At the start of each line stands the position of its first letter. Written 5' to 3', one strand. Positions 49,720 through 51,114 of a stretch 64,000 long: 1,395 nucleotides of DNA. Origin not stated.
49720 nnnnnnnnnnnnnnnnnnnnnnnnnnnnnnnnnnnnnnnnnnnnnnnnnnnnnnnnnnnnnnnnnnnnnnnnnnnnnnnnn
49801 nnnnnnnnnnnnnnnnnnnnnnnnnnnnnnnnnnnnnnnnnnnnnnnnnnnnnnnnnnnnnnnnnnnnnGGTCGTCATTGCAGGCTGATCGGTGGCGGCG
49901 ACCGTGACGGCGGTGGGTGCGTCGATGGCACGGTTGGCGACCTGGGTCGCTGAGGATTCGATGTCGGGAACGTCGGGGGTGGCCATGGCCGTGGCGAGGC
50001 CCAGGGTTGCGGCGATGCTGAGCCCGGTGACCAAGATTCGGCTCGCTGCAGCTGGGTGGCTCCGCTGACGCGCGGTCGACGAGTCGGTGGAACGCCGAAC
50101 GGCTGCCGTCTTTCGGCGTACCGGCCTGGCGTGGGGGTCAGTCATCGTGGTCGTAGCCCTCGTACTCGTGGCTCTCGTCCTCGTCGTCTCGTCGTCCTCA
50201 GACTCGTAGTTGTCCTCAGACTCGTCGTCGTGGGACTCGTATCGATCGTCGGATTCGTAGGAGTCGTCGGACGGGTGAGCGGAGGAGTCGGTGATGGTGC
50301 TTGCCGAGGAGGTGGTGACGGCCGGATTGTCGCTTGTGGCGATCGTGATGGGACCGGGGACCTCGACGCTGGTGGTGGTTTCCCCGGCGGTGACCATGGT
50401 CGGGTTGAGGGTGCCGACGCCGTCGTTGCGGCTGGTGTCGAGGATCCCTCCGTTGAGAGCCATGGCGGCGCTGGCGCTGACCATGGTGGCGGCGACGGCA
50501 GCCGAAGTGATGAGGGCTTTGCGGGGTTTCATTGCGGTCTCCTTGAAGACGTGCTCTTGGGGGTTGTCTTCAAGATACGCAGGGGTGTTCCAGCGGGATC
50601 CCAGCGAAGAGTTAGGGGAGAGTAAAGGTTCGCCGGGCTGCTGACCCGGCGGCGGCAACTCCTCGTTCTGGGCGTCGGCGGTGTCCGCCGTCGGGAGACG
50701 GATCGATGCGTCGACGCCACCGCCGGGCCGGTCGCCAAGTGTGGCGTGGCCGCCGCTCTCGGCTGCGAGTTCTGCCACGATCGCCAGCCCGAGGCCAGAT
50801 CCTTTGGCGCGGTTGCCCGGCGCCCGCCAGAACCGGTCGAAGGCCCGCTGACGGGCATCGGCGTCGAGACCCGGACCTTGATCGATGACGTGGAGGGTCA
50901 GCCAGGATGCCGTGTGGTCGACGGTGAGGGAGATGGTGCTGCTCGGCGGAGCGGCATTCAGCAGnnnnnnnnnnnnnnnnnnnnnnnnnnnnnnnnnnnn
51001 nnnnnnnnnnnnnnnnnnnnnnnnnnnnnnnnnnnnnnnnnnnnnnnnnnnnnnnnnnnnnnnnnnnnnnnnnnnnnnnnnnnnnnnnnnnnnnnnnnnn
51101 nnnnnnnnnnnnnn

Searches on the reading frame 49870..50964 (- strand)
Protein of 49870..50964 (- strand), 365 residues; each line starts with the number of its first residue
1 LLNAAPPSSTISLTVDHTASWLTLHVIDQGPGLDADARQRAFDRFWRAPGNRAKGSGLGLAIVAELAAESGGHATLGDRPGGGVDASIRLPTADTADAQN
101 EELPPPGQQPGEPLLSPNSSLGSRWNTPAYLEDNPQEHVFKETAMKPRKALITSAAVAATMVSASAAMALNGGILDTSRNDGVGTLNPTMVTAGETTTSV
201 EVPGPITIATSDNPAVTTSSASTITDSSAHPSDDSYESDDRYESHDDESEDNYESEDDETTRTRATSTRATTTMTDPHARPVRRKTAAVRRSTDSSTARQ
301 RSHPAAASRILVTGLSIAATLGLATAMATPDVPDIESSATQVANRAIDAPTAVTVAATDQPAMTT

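Call 82: search_protein_families(library=pfam, proteins=[window:49870-50964:-], max_evalue=0.001)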
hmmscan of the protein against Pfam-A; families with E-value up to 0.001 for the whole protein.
window:49870-50964:- (365 aa): 2 families
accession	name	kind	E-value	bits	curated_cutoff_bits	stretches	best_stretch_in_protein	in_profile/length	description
PF02518.31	HATPase_c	-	1.4e-15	58.1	26.4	1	3-92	19-109/111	Histidine kinase-, DNA gyrase B-, and HSP90-like ATPase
PF13581.12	HATPase_c_2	-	0.0003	21.2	27.4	1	7-68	52-110/127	Histidine kinase-like ATPase domain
